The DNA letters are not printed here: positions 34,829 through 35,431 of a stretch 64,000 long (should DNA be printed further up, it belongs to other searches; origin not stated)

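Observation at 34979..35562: Cobalamin riboswitch whose only cargo is a 100-aa ORF of unknown function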

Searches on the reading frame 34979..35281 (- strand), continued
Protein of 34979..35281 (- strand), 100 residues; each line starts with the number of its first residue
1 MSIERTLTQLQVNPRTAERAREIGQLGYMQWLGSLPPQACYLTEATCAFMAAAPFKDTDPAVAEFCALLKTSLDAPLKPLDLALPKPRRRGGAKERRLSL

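Call 50: search_protein_families(library=ncbifam, proteins=[L081:7308-8105:+, L081:8102-8998:+, L058:3292-4116:+, L058:4082-5014:+, L058:5011-5904:+, L085:3855-4631:+], max_evalue=0.00001)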
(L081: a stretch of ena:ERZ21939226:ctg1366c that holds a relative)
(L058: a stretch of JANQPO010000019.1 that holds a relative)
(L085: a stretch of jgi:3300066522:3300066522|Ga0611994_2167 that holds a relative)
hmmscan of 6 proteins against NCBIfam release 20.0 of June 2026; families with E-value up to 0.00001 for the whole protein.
L081:7308-8105:+ (265 aa): 6 families
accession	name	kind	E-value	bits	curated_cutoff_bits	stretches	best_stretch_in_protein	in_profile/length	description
TIGR04281.1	peripla_PGF_1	equivalog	2.4e-23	82.8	325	1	5-261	20-268/330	PGF-CTERM-anchored ABC transporter substrate-binding protein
NF002894.0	PRK03379.1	equivalog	1.8e-13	50.3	234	1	7-203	24-216/266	vitamin B12 ABC transporter substrate-binding protein BtuF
TIGR03659.1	IsdE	equivalog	1.6e-09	37.4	298.65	1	29-228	59-262/292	heme ABC transporter substrate-binding protein IsdE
TIGR03868.1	F420-O_ABCperi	hypoth_equivalog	5.5e-08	32.4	392.4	1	5-227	16-256/287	putative F420-0 ABC transporter substrate-binding protein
NF010649.0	PRK14048.1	equivalog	4.5e-07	29.3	374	1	59-202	116-269/374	ferrichrome/ferrioxamine B periplasmic transporter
NF052484.1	sider_BP_EitA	equivalog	6.1e-06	25.6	640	0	5-115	35-149/328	siderophore ABC transporter substrate-binding protein EitA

L081:8102-8998:+ (298 aa): 0 families

L058:3292-4116:+ (274 aa): 183 families (the best 25 are shown)
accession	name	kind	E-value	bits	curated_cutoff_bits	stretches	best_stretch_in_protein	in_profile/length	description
NF040873.1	AztA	equivalog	1.1e-58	197.9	220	1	35-224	1-188/191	zinc ABC transporter ATP-binding protein AztA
NF053840.1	MnTportMntADein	equivalog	9.6e-51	172.7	400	1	26-247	1-225/240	manganese ABC transporter ATP-binding protein MntA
NF011630.0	PRK15056.1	equivalog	8.5e-39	133.4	393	1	40-248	21-235/274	manganese/iron ABC transporter ATP-binding protein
NF008409.0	PRK11231.1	equivalog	1.2e-38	133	375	1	26-248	2-232/255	Fe(3+) dicitrate ABC transporter ATP-binding protein FecE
NF010068.0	PRK13548.1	equivalog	6.3e-37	127.1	261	1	25-248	4-237/261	heme ABC transporter ATP-binding protein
TIGR03771.1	anch_rpt_ABC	equivalog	1.6e-36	126.1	268.8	1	48-246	2-204/223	anchored repeat-type ABC transporter ATP-binding subunit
NF007082.0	PRK09536.1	equivalog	9.3e-33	113.9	537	1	26-247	3-232/402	corrinoid ABC transporter ATPase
TIGR03873.1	F420-0_ABC_ATP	hypoth_equivalog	1.3e-31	109.8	372.4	1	38-247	13-230/256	putative F420-0 ABC transporter ATP-binding protein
NF007606.0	PRK10253.1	equivalog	2.5e-29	102.5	497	1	28-246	9-236/266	iron-enterobactin ABC transporter ATP-binding protein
NF007863.0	PRK10575.1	equivalog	1.9e-27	96.2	433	1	25-247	10-241/265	Fe3+-hydroxamate ABC transporter ATP-binding protein FhuC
TIGR01189.1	ccmA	equivalog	5.9e-27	94.6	131.6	1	27-214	1-186/198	heme ABC exporter ATP-binding protein CcmA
NF010061.0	PRK13538.1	equivalog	2e-26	92.8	195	1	25-224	4-202/211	cytochrome c biogenesis heme-transporting ATPase CcmA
TIGR04521.1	ECF_ATPase_2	equivalog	5.4e-26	91.3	330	2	133-259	121-250/279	energy-coupling factor transporter ATPase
TIGR04520.1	ECF_ATPase_1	equivalog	8.8e-26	90.9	315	2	133-254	114-236/269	energy-coupling factor transporter ATPase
TIGR02857.1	CydD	equivalog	1e-25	90.7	435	1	26-218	321-520/529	thiol reductant ABC exporter subunit CydD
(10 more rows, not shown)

L058:4082-5014:+ (310 aa): 4 families
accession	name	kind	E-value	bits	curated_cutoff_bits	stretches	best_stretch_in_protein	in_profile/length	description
NF040871.1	AztB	equivalog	2.6e-59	201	280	1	13-269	2-254/254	zinc ABC transporter permease AztB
NF040927.1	ABC_perm_SloB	subfamily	4.6e-32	111.9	460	1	14-281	3-265/271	metal ABC transporter permease subunit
TIGR03770.1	anch_rpt_perm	equivalog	8.1e-31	107.7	296.8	1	19-274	13-264/270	anchored repeat-type ABC transporter permease subunit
NF007089.0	PRK09543.1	equivalog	5e-15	55.8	284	1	26-276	8-254/261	zinc ABC transporter permease subunit ZnuB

L058:5011-5904:+ (297 aa): 8 families
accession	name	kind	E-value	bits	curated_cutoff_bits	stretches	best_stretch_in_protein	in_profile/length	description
NF040870.1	AztC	equivalog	1.8e-84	283.5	350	1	30-289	1-275/277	zinc ABC transporter substrate-binding protein AztC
NF053842.1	MnTportMntCDein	equivalog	3.6e-66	223.3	400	1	23-289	1-280/281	manganese ABC transporter substrate-binding protein MntC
NF053703.1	Mn_SBP_EfaA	exception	2.4e-53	181.3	485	1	24-286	32-304/310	Mn/Fe ABC transporter substrate-binding lipoprotein EfaA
NF040928.1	ABC_lipo_SloC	subfamily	1.3e-51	175.5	525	1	24-289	24-300/304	metal ABC transporter substrate-binding lipoprotein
TIGR03772.1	anch_rpt_subst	equivalog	4.2e-49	167.5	350.45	2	103-291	299-485/486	anchored repeat ABC transporter, substrate-binding protein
NF047355.1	ABC_bind_Mn_Staph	exception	4.5e-47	160.8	500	1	24-286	29-303/309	manganese ABC transporter substrate-binding lipoprotein MntC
NF007091.2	PRK09545.1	equivalog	7.4e-21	74.7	268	1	117-258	146-285/318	zinc ABC transporter substrate-binding protein ZnuA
NF033605.1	Zn_bnd_ABC_AdcA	exception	8.1e-16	58.1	700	1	118-257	150-286/517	zinc ABC transporter substrate-binding lipoprotein AdcA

L085:3855-4631:+ (258 aa): 5 families
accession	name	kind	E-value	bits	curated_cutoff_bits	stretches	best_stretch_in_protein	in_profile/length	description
TIGR04281.1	peripla_PGF_1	equivalog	2.4e-24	86.1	325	1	6-246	21-254/330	PGF-CTERM-anchored ABC transporter substrate-binding protein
TIGR03659.1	IsdE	equivalog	2.7e-13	49.8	298.65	1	8-237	40-271/292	heme ABC transporter substrate-binding protein IsdE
NF002894.0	PRK03379.1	equivalog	7.3e-11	41.7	234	1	7-202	24-215/266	vitamin B12 ABC transporter substrate-binding protein BtuF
TIGR03868.1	F420-O_ABCperi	hypoth_equivalog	1.4e-08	34.3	392.4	0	100-232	130-261/287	putative F420-0 ABC transporter substrate-binding protein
NF038402.1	TroA_like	subfamily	1.2e-06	28.3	30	1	8-200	1-184/219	helical backbone metal receptor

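Call 51: find_homologous_proteins(query=L081:8102-8995:+)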
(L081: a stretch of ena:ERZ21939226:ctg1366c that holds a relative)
Query L081:8102-8995:+ (298 aa): 1109 proteins with E <= 0.001 among 7640 candidates; the best 120 are listed.
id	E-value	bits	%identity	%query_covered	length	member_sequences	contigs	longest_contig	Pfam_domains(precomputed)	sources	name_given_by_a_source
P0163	6.0e-197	671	100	100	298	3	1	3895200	PF21973.3,PF06945.19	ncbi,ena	-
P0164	2.1e-128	446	68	98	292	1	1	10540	PF21973.3,PF06945.19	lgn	-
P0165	5.0e-128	445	68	98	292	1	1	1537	PF21973.3,PF06945.19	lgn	-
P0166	4.9e-127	441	67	98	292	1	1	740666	PF21973.3,PF06945.19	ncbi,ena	-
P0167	9.9e-127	440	68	97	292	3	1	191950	PF21973.3,PF06945.19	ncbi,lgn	ncbi:MAG: DUF1289 domain-containing protein [Pseudomonadota bacterium]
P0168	3.1e-126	439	67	98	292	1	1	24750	PF21973.3,PF06945.19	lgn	-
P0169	2.9e-125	436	66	97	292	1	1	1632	PF21973.3,PF06945.19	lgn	-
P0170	1.4e-124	433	66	97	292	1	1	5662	PF21973.3,PF06945.19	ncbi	ncbi:MAG: DUF1289 domain-containing protein [Pseudomonadota bacterium]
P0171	3.5e-124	432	66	97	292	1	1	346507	PF21973.3,PF06945.19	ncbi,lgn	ncbi:MAG: DUF1289 domain-containing protein [Pseudomonadota bacterium]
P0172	7.1e-124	431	66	98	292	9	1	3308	PF21973.3,PF06945.19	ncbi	ncbi:MAG: DUF1289 domain-containing protein [Pseudomonadota bacterium]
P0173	1.2e-123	430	66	97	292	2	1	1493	PF21973.3,PF06945.19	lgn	-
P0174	2.0e-123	430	68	97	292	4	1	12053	PF21973.3,PF06945.19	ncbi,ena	-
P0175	2.2e-123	430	65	98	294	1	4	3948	PF21973.3,PF06945.19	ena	-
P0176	8.6e-123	428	64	97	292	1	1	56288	PF21973.3,PF06945.19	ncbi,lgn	ncbi:MAG: DUF1289 domain-containing protein [Pseudomonadota bacterium]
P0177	1.5e-122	427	65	99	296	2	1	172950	PF21973.3,PF06945.19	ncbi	ncbi:MAG: DUF1289 domain-containing protein [Pseudomonadota bacterium]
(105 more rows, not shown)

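Call 60: predict_structure(alignment_id=A2)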
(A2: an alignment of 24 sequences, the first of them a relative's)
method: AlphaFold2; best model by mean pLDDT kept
length: 298 residues; sequences in the alignment: 24
mean_pLDDT: 81.5   pTM: 0.82
mean pLDDT of the five models: 81.5, 80.1, 78.6, 76.4, 73.7
residues with pLDDT >= 90: 109; 70-90: 145; 50-70: 12; < 50: 32
segments of 3 or more residues with pLDDT < 50: 1-9, 263-281, 295-298
pLDDT, mean of each block of 10 residues (from residue 1): 38 81 80 81 82 78 91 90 83 86 89 93 93 81 85 84 96 87 87 95 97 91 94 94 86 81 45 44 75 56
secondary structure, 60 per line:
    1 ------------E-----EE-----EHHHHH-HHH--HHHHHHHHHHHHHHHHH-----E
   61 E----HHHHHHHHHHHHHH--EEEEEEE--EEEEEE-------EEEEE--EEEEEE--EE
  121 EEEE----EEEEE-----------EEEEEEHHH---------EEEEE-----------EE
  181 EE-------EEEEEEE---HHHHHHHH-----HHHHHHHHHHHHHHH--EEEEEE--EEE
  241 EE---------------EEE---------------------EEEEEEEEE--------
elements in order: H27-31 H38-54 H66-79 E82-88 E91-96 E104-108 E111-116 E119-124 E129-133 E145-150 E163-167 E179-182 E190-196 H200-207 H213-227 E230-235 E238-242 E258-260 E282-290

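Call 64: fold_search(model_id=the predicted structure, library=pdb)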
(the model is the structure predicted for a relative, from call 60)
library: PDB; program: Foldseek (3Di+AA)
matches with E <= 10: 912; with E <= 0.001: 0
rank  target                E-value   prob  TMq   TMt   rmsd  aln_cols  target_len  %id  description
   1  3p16_B                2.1e-02  0.11  0.11  0.09  18.2       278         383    9  Crystal structure of DNA polymerase III sliding clamp (released 2011-08-24)
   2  8ciz_A                2.5e-02  0.10  0.12  0.10  18.8       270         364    8  DNA-polymerase sliding clamp (DnaN) from Escherichia coli in complex with Mycoplanecin A. (released 2023-11-29)
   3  5agv_A                2.7e-02  0.13  0.13  0.11  17.4       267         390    9  The sliding clamp of Mycobacterium tuberculosis in complex with a natural product. (released 2015-06-03)
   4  7qxv                  2.8e-02  0.90  0.22  0.20   6.1       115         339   16  Crystal Structure of Haem-Binding Protein HemS Mutant F104A F199A, from Yersinia enterocolitica (released 2023-02-08)
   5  4b9y                  2.8e-02  0.12  0.12  0.06  16.9       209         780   10  Crystal Structure of Apo Agd31B, alpha-transglucosylase in Glycoside Hydrolase Family 31 (released 2012-11-14)
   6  5ah2_D                3.2e-02  0.11  0.13  0.12  16.4       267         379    9  The sliding clamp of Mycobacterium smegmatis in complex with a natural product. (released 2015-06-03)
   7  3p16_C                3.2e-02  0.09  0.11  0.09  17.5       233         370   10  Crystal structure of DNA polymerase III sliding clamp (released 2011-08-24)
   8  5ah2_C                4.0e-02  0.12  0.14  0.11  17.6       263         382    8  The sliding clamp of Mycobacterium smegmatis in complex with a natural product. (released 2015-06-03)
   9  6fvn_B                4.2e-02  0.08  0.10  0.08  17.7       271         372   12  DNA polymerase sliding clamp from Mycobacterium tuberculosis with bound P7 peptide (released 2019-04-10)
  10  3rb9_A                4.7e-02  0.11  0.14  0.12  17.1       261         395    9  Crystal structure of the M. tuberculosis beta clamp (released 2012-04-04)
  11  8dk9_A                5.2e-02  0.09  0.13  0.11  17.7       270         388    9  Sliding-clamp-DinX peptide (released 2023-01-18)
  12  3rv7_A                5.2e-02  0.08  0.11  0.09  15.8       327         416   10  Structure of a M. tuberculosis Salicylate Synthase, MbtI, in Complex with an Inhibitor with Isopropyl R-Group (released 2012-05-09)
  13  6deg_A                6.2e-02  0.06  0.11  0.10  18.9       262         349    9  Crystal structure of a DNA polymerase III subunit beta DnaN sliding clamp from Bartonella birtlesii LL-WM9 (released 2018-05-30)
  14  4imh_A                6.5e-02  0.77  0.23  0.20   9.4       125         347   15  Crystal Structure of Cytoplasmic Heme Binding Protein, PhuS, from Pseudomonas aeruginosa (released 2013-09-18)
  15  5i23                  7.3e-02  0.10  0.14  0.07  17.4       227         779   10  Crystal Structure of Agd31B, alpha-transglucosylase in Glycoside Hydrolase Family 31, in complex with Cyclophellitol Azi (released 2016-05-04)
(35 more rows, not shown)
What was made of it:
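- Closest known: HemP/HmuP, the small first gene of haem-uptake operons. Same: The DUF6925 partner shows a weak HemS/PhuS-like fold signal (call 64).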
